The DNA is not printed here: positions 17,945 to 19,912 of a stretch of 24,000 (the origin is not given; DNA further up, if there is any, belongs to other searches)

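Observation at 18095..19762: Exported HAL/PAL-family protein in which the MIO-forming Ala-Ser-Gly triad is missing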

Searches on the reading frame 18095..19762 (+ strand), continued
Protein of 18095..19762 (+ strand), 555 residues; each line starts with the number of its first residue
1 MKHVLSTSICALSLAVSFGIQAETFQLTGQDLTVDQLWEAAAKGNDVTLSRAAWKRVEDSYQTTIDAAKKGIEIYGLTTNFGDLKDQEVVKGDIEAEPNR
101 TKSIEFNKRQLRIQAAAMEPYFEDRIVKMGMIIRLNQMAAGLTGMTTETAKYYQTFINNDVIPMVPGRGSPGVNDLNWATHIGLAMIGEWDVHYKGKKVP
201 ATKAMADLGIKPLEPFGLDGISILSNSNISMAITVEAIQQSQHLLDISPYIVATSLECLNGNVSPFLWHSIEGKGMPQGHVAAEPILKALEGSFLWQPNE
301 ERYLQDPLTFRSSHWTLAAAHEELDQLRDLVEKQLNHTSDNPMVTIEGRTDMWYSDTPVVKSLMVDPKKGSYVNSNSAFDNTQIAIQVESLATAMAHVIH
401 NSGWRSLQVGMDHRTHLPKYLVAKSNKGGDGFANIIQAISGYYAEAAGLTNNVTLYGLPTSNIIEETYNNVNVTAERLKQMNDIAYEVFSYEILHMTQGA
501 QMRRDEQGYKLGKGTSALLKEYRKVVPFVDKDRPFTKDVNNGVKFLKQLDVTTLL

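Call 6: find_homologous_proteins(query=window:18095-19762:+)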
Query window:18095-19762:+ (555 aa): 113 proteins with E <= 0.001 among 8000 candidates.
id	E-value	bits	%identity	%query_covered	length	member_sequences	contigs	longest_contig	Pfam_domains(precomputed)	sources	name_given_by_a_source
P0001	0.0e+0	1261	100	100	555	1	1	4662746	PF00221.25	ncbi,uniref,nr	ncbi:aromatic amino acid ammonia-lyase [Ferrimonas sp. YFM]|uniref:aromatic amino acid ammonia-lyase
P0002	2.5e-295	998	77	100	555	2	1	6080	PF00221.25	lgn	-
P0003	3.0e-269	912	73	96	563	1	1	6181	PF00221.25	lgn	-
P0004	1.0e-221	755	61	96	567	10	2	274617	PF00221.25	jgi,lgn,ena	-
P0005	8.5e-221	752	60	98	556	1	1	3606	PF00221.25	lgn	-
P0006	1.6e-220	751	60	96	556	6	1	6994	PF00221.25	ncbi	-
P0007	3.0e-220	750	58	100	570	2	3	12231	PF00221.25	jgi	-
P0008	2.2e-218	744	60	96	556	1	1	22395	PF00221.25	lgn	-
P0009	2.6e-218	744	58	99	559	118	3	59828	PF00221.25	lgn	-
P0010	1.6e-217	741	60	97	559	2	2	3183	PF00221.25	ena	-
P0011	1.3e-210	718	57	98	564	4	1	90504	PF00221.25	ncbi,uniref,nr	ncbi:aromatic amino acid lyase [Shewanella abyssi]|uniref:aromatic amino acid lyase n=1 Tax=Shewanel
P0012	2.0e-210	718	59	98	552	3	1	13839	PF00221.25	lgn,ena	-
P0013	2.1e-210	718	58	100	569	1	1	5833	PF00221.25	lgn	-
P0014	3.3e-210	717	58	98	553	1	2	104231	PF00221.25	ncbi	-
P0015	1.3e-206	705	58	96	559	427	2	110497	PF00221.25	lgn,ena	-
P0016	2.5e-205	701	58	98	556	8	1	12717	PF00221.25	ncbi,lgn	ncbi:MAG: aromatic amino acid ammonia-lyase [Burkholderiaceae bacterium]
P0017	6.8e-205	700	57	99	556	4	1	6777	PF00221.25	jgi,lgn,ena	-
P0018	1.3e-201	689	55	100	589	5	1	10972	PF00221.25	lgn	-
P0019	6.8e-201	686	56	99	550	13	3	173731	PF00221.25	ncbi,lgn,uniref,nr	ncbi:aromatic amino acid lyase [Shewanella schlegeliana]|uniref:Aromatic amino acid lyase n=1 Tax=Sh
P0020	3.7e-200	684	56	95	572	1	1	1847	PF00221.25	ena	-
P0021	1.0e-199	682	55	99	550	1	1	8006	PF00221.25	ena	-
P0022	1.3e-199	682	55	99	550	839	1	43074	PF00221.25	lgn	-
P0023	1.6e-199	682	55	99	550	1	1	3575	PF00221.25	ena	-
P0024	2.1e-199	681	55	99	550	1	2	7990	PF00221.25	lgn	-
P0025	2.5e-199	681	55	99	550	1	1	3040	PF00221.25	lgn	-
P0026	2.6e-199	681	55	99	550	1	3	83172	PF00221.25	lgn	-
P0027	3.6e-199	681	55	99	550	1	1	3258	PF00221.25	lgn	-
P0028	4.4e-199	680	55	99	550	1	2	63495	PF00221.25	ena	-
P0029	5.5e-199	680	56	95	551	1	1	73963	PF00221.25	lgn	-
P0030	5.8e-199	680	55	96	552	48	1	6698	PF00221.25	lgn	-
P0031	5.8e-199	680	55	99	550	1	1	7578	PF00221.25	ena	-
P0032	6.0e-199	680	56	97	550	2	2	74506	PF00221.25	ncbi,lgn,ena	-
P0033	1.2e-198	679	56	97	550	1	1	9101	PF00221.25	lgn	-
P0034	1.7e-198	678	55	99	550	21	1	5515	PF00221.25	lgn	-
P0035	2.2e-198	678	56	99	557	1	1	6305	PF00221.25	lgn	-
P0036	3.4e-198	677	55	99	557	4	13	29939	PF00221.25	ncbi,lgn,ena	-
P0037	3.6e-198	677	56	97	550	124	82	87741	PF00221.25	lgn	-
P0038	5.3e-198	677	56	99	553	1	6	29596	PF00221.25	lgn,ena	-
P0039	8.0e-198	676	55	99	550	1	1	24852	PF00221.25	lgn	-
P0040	9.2e-198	676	56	96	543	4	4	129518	PF00221.25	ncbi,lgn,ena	-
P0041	4.7e-197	674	56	97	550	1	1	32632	PF00221.25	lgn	-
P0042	1.2e-196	672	54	99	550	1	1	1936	PF00221.25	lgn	-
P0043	1.7e-196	672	55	97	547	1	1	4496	PF00221.25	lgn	-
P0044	5.4e-196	670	56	95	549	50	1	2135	PF00221.25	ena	-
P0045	6.0e-196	670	55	98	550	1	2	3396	PF00221.25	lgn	-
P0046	1.0e-194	666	56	95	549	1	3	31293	PF00221.25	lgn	-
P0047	2.2e-194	665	55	95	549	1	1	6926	PF00221.25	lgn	-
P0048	3.2e-194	664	55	95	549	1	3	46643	PF00221.25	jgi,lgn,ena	-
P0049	5.6e-194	664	55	95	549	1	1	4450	PF00221.25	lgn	-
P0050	7.5e-194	663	55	95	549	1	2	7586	PF00221.25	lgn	-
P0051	2.6e-191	655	55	97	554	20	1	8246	PF00221.25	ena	-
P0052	2.9e-191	655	55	95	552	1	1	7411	PF00221.25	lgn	-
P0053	2.9e-191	655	56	95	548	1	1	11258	PF00221.25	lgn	-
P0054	4.7e-191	654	54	97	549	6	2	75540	PF00221.25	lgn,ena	-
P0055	9.2e-189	646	57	89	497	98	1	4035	PF00221.25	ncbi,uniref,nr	ncbi:aromatic amino acid ammonia-lyase [Parasutterella excrementihominis]|uniref:aromatic amino acid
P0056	5.1e-188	644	53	97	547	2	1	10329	PF00221.25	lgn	-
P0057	6.4e-188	644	53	98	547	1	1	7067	PF00221.25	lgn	-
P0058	1.9e-186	639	52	98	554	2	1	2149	PF00221.25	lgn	-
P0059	1.3e-185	636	52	99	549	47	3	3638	PF00221.25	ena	-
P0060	5.3e-184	631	53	97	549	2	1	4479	PF00221.25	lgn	-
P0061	2.6e-183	628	54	96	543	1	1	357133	PF00221.25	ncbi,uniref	ncbi:HAL/PAL/TAL family ammonia-lyase [Shewanella sp. GXUN23E]|uniref:HAL/PAL/TAL family ammonia-lya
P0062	3.8e-181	621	53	97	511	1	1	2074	PF00221.25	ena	-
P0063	6.4e-181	620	51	99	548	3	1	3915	PF00221.25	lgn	-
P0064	4.0e-178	611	57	84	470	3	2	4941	PF00221.25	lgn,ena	-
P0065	2.9e-177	608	51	97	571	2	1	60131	PF00221.25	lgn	-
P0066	1.7e-176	606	51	98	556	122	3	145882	PF00221.25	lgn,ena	-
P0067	2.8e-176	605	52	98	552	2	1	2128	PF00221.25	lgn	-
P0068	1.0e-157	544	59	71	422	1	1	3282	PF00221.25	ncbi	ncbi:MAG: aromatic amino acid lyase, partial [Shewanella sp.]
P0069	4.3e-153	529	55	79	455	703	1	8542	PF00221.25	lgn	-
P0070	4.2e-150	519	56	75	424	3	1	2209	PF00221.25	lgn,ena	-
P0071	3.1e-137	476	55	71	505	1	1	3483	PF00221.25,PF00406.30,PF05191.21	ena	-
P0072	6.8e-128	445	54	67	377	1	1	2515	PF00221.25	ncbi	ncbi:MAG: aromatic amino acid lyase, partial [Duodenibacillus sp.]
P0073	3.7e-110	387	51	64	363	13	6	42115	PF00221.25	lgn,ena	-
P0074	8.3e-106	373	37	99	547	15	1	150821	PF00221.25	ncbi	ncbi:HAL/PAL/TAL family ammonia-lyase [Shewanella atlantica]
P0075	1.3e-105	372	37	99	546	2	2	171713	PF00221.25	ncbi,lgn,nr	ncbi:aromatic amino acid ammonia-lyase [uncultured Shewanella sp.]|nr:aromatic amino acid ammonia-ly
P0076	8.8e-105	369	36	99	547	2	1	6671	PF00221.25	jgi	jgi:histidine ammonia-lyase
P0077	3.6e-102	361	35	99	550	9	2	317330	PF00221.25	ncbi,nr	ncbi:HAL/PAL/TAL family ammonia-lyase [Shewanella algidipiscicola]|nr:aromatic amino acid ammonia-ly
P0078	4.6e-102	360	35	99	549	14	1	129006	PF00221.25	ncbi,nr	ncbi:phenylalanine/histidine ammonia-lyase [Shewanella sp. MBTL60-007]|nr:phenylalanine/histidine am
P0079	2.5e-91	325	36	98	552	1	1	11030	PF00221.25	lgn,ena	-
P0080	1.0e-87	313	35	95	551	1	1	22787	PF00221.25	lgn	-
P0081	4.1e-81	291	33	97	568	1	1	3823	PF00221.25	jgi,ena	-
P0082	1.4e-80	289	33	97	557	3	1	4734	PF00221.25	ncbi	-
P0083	3.8e-80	288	33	97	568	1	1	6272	PF00221.25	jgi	jgi:histidine ammonia-lyase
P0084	2.1e-78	282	34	97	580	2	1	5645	PF00221.25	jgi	jgi:histidine ammonia-lyase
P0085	3.4e-77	278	33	97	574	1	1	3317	PF00221.25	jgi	jgi:histidine ammonia-lyase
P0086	4.8e-74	268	33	94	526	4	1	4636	PF00221.25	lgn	-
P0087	1.0e-69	254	32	98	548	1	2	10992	PF00221.25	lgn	-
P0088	2.8e-67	245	33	98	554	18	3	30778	PF00221.25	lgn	-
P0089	2.6e-66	242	32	98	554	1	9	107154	PF00221.25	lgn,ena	-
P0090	2.6e-66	242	32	98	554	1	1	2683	PF00221.25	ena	-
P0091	3.6e-66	242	32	98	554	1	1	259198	PF00221.25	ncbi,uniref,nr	ncbi:HAL/PAL/TAL family ammonia-lyase [Raoultella terrigena]|uniref:HAL/PAL/TAL family ammonia-lyase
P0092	1.4e-65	240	32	99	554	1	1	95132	PF00221.25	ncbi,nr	ncbi:aromatic amino acid lyase [Salmonella enterica]|nr:aromatic amino acid lyase [Salmonella enteri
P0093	1.2e-62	230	33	79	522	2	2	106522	PF00221.25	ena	-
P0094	1.7e-61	226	32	93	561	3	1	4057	PF00221.25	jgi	-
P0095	2.1e-61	226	31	97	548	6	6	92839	PF00221.25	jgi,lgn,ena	jgi:histidine ammonia-lyase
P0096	2.5e-61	226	30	94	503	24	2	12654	PF00221.25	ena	-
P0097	3.3e-61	225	31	95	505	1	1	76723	PF00221.25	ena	-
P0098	5.4e-57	212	39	55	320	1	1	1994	PF00221.25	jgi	jgi:histidine ammonia-lyase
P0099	9.3e-57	211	29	95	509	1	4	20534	PF00221.25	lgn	-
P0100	1.1e-49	187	28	94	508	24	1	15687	PF00221.25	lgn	-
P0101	2.9e-49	186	33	70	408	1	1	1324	PF00221.25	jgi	jgi:histidine ammonia-lyase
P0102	9.6e-49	184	28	94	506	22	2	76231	PF00221.25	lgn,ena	-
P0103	1.1e-46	178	27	94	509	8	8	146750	PF00221.25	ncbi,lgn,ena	-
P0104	3.5e-46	176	28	94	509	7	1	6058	PF00221.25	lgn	-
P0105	5.9e-46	175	27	94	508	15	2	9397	PF00221.25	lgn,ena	-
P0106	1.8e-44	170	27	94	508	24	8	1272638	PF00221.25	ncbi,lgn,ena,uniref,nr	ncbi:HAL/PAL/TAL family ammonia-lyase [Mailhella massiliensis]|uniref:HAL/PAL/TAL family ammonia-lya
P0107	3.5e-42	163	28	91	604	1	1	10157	PF00221.25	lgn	-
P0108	3.6e-22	97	24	89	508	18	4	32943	PF00221.25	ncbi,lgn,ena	-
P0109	1.1e-20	92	24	94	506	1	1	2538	PF00221.25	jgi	jgi:histidine ammonia-lyase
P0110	4.3e-17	80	26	59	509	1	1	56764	PF00221.25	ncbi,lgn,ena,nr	ncbi:MAG TPA: histidine ammonia-lyase [Longimicrobiales bacterium]|nr:histidine ammonia-lyase [Longi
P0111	4.4e-17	80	24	93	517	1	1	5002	PF00221.25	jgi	jgi:histidine ammonia-lyase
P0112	8.1e-17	79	27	50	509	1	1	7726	PF00221.25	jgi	jgi:histidine ammonia-lyase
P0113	3.6e-8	50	22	88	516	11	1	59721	PF00221.25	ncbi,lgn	-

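Call 27: find_related_loci(query=A1, collection=genome_contigs, flank=7000)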
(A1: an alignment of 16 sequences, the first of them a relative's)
Query A1 (555 aa) in genome_contigs; peptide patterns used: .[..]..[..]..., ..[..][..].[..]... (x = any residue, [..] = any of these).
58 stretches matched a pattern; 22 encode a relative of the query (tblastn E <= 1e-3); 21 distinct loci.
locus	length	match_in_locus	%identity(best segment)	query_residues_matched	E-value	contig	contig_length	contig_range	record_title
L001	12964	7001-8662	77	1-554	0e+0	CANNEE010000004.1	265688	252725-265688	uncultured Shewanella sp. isolate 1690.fasta genome assembly, contig: NODE_4, whole genome shotgun sequence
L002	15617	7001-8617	62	22-554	0e+0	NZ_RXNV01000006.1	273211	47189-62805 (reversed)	Shewanella atlantica strain HAW-EB5 NODE_6_length_273211_cov_82.008364, whole genome shotgun sequence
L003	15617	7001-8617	62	22-554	0e+0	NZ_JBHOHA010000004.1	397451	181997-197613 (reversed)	Shewanella atlantica strain HQB-90 NODE_4_length_397451_cov_107.340075, whole genome shotgun sequence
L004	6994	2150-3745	60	22-554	0e+0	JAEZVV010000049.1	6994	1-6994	MAG: Proteobacteria bacterium isolate OH_PFB_136 k127_1446615, whole genome shotgun sequence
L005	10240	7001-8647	59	5-554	0e+0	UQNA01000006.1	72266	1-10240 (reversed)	uncultured Sutterella sp. isolate UMGS439 genome assembly, contig: NODE_233_length_72266_cov_4.235961, whole genome shot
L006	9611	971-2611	58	9-554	0e+0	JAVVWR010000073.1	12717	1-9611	MAG: Burkholderiaceae bacterium isolate CGS10Y3-bin11 NODE_5159_length_12717_cov_27.197757, whole genome shotgun sequenc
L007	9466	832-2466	58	3-550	0e+0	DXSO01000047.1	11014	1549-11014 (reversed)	MAG TPA_asm: Sutterella sp. isolate HRGM_Genome_2209 HRGM_Genome_2209_47, whole genome shotgun sequence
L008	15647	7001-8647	57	9-554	0e+0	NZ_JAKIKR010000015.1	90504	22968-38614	Shewanella abyssi strain DSM 17171 contig00015, whole genome shotgun sequence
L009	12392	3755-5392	56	1-551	0e+0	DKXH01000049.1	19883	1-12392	MAG TPA_asm: Sutterellaceae bacterium UBA7131 UBA7131_contig_29949, whole genome shotgun sequence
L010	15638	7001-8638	55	1-551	0e+0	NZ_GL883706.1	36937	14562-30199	Parasutterella excrementihominis YIT 11859 Scfld47, whole genome shotgun sequence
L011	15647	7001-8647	59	5-554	0e+0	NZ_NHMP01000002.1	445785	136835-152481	Turicimonas muris strain YL45 NODE_2_length_445785_cov_182.862_ID_5999, whole genome shotgun sequence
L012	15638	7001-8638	55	1-551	0e+0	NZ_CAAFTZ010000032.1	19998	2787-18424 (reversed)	MAG: uncultured Parasutterella sp. isolate HGM19321, whole genome shotgun sequence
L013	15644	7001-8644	56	5-551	0e+0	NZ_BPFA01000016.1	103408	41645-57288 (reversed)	Shewanella sp. MBTL60-112-B2 sequence016, whole genome shotgun sequence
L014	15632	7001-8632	56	5-547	0e+0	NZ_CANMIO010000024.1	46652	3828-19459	Uncultured Shewanella sp. isolate 4-1428.fasta NODE_24, whole genome shotgun sequence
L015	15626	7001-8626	54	8-548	0e+0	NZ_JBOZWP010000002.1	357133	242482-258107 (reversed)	Shewanella sp. GXUN23E ctg_2, whole genome shotgun sequence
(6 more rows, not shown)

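Call 52: search_protein_families(library=pfam, proteins=[L011:459-1838:-, L011:2422-2997:-, L011:8835-10025:-, L011:10222-11925:-, L011:13299-14678:+, L001:4894-5880:+, L001:3954-4562:-, L001:1578-3374:+, L001:8715-10241:+], max_evalue=0.001)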
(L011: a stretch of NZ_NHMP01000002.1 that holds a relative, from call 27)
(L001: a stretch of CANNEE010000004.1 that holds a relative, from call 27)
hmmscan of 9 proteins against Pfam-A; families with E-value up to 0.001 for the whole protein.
L011:459-1838:- (459 aa): 10 families
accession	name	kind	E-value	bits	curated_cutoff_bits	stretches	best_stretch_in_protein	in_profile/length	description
PF12631.12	MnmE_helical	-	1.2e-53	182.8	40.1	1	131-456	1-211/211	MnmE helical domain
PF10396.14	TrmE_N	-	2.7e-35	121.5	29.8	1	9-128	2-117/117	GTP-binding protein TrmE N-terminus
PF01926.29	MMR_HSR1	-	2e-25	89.6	21.9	1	226-345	1-113/113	50S ribosome-binding GTPase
PF02421.24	FeoB_N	-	1.8e-13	50.7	27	1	226-355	2-124/156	Ferrous iron transport protein B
PF03193.22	RsgA_GTPase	-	6.2e-07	29.8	30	1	218-284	101-170/174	RsgA GTPase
PF00350.29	Dynamin_N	-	6.8e-07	29.9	27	1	227-259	1-33/168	Dynamin family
PF00025.27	Arf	-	2.5e-06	27.5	22.3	1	222-355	12-134/174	ADP-ribosylation factor family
PF08477.19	Roc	-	3.6e-06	27.6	27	1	226-347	1-119/119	Ras of Complex, Roc, domain of DAPkinase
PF00071.28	Ras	-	5e-06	26.6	21.6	1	226-358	1-126/162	Ras family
PF04548.22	AIG1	-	0.0008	19.2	27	0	227-337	3-115/212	AIG1 family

L011:2422-2997:- (191 aa): 2 families
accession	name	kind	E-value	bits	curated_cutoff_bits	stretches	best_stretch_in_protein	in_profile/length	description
PF00440.29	TetR_N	-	7.3e-12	45.3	24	1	20-65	1-46/47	Bacterial regulatory proteins, tetR family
PF17937.6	TetR_C_28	-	4.6e-10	40.2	26.4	1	95-189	6-95/96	Tetracyclin repressor-like, C-terminal domain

L011:8835-10025:- (396 aa): 2 families
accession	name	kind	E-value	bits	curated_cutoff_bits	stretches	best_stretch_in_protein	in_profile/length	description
PF07690.21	MFS_1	-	9.7e-43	146.8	33.4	1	14-351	3-346/347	Major Facilitator Superfamily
PF00083.30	Sugar_tr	-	1.5e-10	41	22.3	1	40-112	44-119/452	Sugar (and other) transporter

L011:10222-11925:- (567 aa): 2 families
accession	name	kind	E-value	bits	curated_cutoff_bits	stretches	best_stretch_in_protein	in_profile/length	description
PF14849.12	YidC_periplas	-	2e-77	261.3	24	1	78-366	2-283/283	YidC periplasmic domain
PF02096.25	60KD_IMP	-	7.4e-63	211.8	35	1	377-555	1-163/163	60Kd inner membrane protein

L011:13299-14678:+ (459 aa): 6 families
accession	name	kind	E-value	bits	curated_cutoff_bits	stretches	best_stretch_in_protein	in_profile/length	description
PF00308.24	Bac_DnaA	-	1.4e-52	178.6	23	1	120-284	2-161/162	Bacterial DnaA ATPAse domain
PF08299.17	Bac_DnaA_C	-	2.8e-30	104.6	31.5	1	367-434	2-69/69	Bacterial dnaA protein helix-turn-helix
PF11638.13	DnaA_N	-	7.3e-11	42.1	24.6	1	3-67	2-64/65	DnaA N-terminal domain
PF22688.2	Hda_lid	-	6e-06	26.6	27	1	294-334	4-44/65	Hda, lid domain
PF00004.35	AAA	-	0.00023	22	21.2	1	157-280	3-125/131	ATPase family associated with various cellular activities (AAA)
PF01695.23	IstB_IS21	-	0.00029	20.8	24.1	1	157-264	97-197/238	IstB-like ATP binding protein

L001:4894-5880:+ (328 aa): 1 family
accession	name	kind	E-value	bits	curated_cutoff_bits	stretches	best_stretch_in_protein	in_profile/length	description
PF11383.14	DUF3187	-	1e-83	281.6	24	1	26-328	20-320/320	Protein of unknown function (DUF3187)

L001:3954-4562:- (202 aa): 1 family
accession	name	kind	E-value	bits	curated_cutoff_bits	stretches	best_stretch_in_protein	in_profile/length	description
PF04366.17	Ysc84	-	1.5e-09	38.1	25.1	1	97-194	2-82/127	Las17-binding protein actin regulator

L001:1578-3374:+ (598 aa): 2 families
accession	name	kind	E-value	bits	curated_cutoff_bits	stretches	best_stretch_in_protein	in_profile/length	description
PF00501.34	AMP-binding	-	1.6e-72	244.9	29.9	1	12-426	1-384/384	AMP-binding enzyme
PF23562.2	AMP-binding_C_3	-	1.4e-08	35.6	20.8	1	466-596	5-120/124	AMP-binding enzyme C-terminal domain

L001:8715-10241:+ (508 aa): 8 families
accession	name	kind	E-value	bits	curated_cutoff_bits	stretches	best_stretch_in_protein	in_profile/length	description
PF00890.30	FAD_binding_2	-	3.7e-64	217.9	20.4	1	41-488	1-413/414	FAD binding domain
PF01266.30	DAO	-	5e-10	39.9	27.9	1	41-238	1-207/353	FAD dependent oxidoreductase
PF12831.13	FAD_oxidored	-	1.8e-09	37.9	27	1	41-115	1-74/416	FAD dependent oxidoreductase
PF03486.20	HI0933_like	-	2.2e-08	34.3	50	1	41-84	2-46/244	HI0933-like protein Rossmann domain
PF13450.12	NAD_binding_8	-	8.6e-07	29.6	21.9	1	44-78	1-35/68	NAD(P)-binding Rossmann-like domain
PF07992.20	Pyr_redox_2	-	2.2e-05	24.5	26.1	1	40-87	1-44/291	Pyridine nucleotide-disulphide oxidoreductase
PF01946.23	Thi4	-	3.2e-05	23.7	26.2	1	31-84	10-62/235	Thi4 family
PF01134.28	GIDA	-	0.00099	18.7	22.1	1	41-94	1-54/391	Glucose inhibited division protein A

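Call 71: predict_structure(alignment_id=A3)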
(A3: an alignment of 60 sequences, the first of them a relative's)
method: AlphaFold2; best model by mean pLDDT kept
length: 555 residues; sequences in the alignment: 60
mean_pLDDT: 93.8   pTM: 0.92
mean pLDDT of the five models: 93.8, 93.3, 93.1, 92.1, 91.9
residues with pLDDT >= 90: 488; 70-90: 43; 50-70: 23; < 50: 1
segments of 3 or more residues with pLDDT < 50: none
pLDDT, mean of each block of 10 residues (from residue 1): 55 54 94 98 98 98 97 93 87 96 97 92 98 98 97 99 92 79 98 98 98 98 93 97 98 98 97 95 98 97 95 98 98 96 94 95 95 92 96 98 95 94 94 93 95 85 82 95 98 98 97 98 98 96 98 90
secondary structure, 60 per line:
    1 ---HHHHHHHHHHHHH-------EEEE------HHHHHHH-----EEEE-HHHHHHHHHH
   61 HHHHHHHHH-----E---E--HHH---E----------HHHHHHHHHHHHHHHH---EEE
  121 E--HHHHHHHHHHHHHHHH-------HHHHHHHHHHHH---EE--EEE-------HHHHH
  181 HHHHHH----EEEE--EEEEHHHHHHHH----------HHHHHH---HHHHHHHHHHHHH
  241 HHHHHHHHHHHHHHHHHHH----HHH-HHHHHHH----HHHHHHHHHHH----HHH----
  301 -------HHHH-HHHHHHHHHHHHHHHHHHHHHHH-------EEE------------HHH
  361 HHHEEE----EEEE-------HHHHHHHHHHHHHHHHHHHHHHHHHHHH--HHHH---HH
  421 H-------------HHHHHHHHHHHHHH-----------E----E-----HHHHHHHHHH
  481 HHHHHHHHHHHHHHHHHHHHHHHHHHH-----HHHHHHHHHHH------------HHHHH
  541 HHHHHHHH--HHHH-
elements in order: H4-16 E24-27 H34-40 E46-49 H51-69 H99-114 E118-121 H124-139 H147-158 E166-168 H176-186 E191-194 E197-200 H201-208 H219-224 H228-259 H268-274 H279-289 H308-311 H313-335 E343-345 H358-363 E364-366 E371-374 H382-409 H412-415 H435-448 H471-507 H513-523 H536-548 H551-554
